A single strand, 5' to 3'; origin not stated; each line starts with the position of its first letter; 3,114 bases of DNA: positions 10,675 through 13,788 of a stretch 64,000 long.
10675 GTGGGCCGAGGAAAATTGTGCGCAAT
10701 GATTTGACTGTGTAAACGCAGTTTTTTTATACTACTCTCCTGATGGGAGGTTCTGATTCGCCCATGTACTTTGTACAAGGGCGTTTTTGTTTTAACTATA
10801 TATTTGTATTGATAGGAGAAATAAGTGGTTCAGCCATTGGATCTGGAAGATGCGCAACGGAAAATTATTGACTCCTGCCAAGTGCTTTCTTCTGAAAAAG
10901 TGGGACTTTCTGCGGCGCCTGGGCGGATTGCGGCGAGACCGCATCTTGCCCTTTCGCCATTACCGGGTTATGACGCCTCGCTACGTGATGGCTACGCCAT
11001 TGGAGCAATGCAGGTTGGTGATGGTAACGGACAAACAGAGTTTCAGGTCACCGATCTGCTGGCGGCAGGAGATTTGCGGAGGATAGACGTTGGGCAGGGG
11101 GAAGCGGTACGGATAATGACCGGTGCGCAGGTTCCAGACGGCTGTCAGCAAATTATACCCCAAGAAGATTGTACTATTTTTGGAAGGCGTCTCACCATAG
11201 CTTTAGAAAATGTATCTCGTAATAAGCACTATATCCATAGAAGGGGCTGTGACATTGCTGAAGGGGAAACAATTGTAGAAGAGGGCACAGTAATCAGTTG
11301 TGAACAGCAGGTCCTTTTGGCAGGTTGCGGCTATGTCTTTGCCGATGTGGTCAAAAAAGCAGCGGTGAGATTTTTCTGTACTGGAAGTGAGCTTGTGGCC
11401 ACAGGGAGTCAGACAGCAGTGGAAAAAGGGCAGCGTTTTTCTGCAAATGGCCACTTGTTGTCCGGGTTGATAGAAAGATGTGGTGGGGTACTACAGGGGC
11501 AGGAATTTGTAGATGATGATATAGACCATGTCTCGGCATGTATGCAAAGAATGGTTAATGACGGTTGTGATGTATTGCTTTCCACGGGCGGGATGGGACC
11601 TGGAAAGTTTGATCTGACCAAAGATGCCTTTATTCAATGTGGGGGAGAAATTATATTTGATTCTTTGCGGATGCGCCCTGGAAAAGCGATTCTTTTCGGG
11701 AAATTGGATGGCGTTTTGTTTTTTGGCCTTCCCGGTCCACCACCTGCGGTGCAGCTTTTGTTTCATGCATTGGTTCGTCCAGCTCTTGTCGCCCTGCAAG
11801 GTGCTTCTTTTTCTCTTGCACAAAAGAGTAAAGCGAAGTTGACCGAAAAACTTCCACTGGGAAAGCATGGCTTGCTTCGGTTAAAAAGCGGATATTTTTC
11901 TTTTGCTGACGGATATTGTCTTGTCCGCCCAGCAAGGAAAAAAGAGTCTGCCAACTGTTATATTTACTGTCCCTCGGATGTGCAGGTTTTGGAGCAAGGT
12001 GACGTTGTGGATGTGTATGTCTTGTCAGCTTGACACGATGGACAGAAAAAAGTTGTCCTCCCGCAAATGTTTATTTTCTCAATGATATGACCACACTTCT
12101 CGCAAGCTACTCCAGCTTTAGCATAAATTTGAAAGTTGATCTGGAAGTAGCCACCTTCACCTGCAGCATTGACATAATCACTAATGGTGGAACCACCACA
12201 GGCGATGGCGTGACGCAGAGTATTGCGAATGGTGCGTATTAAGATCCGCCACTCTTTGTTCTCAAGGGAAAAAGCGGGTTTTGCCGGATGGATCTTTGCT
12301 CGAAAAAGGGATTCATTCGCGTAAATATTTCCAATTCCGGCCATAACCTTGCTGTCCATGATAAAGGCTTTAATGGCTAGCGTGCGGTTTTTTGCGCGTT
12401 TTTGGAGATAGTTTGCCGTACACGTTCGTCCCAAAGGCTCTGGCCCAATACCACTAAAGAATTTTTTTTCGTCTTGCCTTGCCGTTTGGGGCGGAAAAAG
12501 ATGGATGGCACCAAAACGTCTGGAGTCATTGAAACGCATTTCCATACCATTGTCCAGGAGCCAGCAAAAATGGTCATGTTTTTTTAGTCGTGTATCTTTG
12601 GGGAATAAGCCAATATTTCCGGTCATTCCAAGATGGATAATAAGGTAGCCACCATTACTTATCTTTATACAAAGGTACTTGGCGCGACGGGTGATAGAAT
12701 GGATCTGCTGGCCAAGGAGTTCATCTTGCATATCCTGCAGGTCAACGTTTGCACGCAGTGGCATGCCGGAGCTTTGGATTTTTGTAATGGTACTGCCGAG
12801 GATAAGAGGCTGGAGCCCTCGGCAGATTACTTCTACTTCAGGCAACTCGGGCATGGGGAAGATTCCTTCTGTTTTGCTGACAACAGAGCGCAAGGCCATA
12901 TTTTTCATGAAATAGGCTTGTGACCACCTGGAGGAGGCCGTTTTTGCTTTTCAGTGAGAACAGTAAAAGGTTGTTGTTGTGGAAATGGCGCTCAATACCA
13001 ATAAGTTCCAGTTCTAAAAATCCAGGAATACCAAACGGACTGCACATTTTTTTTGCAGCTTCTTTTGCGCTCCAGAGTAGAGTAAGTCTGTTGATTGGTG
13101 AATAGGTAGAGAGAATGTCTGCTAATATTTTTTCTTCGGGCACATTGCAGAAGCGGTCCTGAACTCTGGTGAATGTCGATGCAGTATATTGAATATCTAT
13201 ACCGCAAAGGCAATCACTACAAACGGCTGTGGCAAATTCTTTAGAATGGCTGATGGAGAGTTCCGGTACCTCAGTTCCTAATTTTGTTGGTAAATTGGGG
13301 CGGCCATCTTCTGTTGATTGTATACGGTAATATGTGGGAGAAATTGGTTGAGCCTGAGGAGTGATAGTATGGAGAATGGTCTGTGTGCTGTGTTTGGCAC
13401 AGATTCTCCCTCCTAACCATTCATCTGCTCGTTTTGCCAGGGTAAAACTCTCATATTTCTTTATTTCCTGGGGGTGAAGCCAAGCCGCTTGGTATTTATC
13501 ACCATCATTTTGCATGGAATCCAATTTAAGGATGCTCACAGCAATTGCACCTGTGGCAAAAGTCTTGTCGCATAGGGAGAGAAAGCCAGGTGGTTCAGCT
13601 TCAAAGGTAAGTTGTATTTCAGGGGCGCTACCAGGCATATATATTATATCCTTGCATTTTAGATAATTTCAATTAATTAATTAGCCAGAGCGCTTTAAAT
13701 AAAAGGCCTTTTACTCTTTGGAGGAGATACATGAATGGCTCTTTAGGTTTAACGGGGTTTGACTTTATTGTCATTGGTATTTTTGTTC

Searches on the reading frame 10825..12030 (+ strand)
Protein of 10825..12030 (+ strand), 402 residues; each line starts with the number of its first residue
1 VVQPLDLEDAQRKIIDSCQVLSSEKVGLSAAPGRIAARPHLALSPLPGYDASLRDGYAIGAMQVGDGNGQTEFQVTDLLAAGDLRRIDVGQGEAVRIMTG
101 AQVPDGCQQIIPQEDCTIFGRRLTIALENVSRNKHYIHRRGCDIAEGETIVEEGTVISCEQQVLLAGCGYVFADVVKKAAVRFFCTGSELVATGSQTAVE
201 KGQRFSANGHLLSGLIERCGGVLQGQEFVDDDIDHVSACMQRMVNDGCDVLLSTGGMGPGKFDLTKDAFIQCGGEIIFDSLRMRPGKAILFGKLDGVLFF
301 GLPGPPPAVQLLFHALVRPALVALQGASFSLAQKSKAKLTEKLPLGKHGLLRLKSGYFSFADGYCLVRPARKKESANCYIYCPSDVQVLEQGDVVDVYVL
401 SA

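Call 55: search_protein_families(library=pfam, proteins=[window:10825-12030:+], max_evalue=0.0001)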
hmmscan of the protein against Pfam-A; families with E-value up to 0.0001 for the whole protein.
window:10825-12030:+ (402 aa): 2 families
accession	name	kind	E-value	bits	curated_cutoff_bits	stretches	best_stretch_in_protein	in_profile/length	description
PF03453.22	MoeA_N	-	2e-32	112.5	30.8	1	6-169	2-160/160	MoeA N-terminal region (domain I and II)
PF00994.29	MoCF_biosynth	-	7.1e-23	81.3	26.6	1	184-321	3-142/144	Probable molybdopterin binding domain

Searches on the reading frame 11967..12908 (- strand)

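Call 55: search_protein_families(library=pfam, proteins=[window:11967-12908:-], max_evalue=0.0001)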
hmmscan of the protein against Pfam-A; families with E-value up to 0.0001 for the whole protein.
window:11967-12908:- (314 aa): 4 families
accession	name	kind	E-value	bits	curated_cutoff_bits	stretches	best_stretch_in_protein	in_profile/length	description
PF01149.29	Fapy_DNA_glyco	-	9.1e-34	117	25.5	1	19-135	1-117/117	Formamidopyrimidine-DNA glycosylase N-terminal domain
PF06831.19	H2TH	-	4e-27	94.5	34.7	1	154-244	1-91/93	Formamidopyrimidine-DNA glycosylase H2TH domain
PF06827.20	zf-FPG_IleRS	-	5.5e-06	26.5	21.3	1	269-293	4-28/30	Zinc finger found in FPG and IleRS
PF07191.17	Zn_ribbon_6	-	6.4e-05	23.3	25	0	267-294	30-57/67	Double zinc ribbon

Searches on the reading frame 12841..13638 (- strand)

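Call 55: search_protein_families(library=pfam, proteins=[window:12841-13638:-], max_evalue=0.0001)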
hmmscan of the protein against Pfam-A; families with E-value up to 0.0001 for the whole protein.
window:12841-13638:- (266 aa): 2 families
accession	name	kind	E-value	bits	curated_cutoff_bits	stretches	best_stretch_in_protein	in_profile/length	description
PF01648.25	ACPS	-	1.5e-08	35.1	25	1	145-252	2-111/111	4'-phosphopantetheinyl transferase superfamily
PF17837.6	4PPT_N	-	5.6e-05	23.6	27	0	67-140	10-67/68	4'-phosphopantetheinyl transferase N-terminal domain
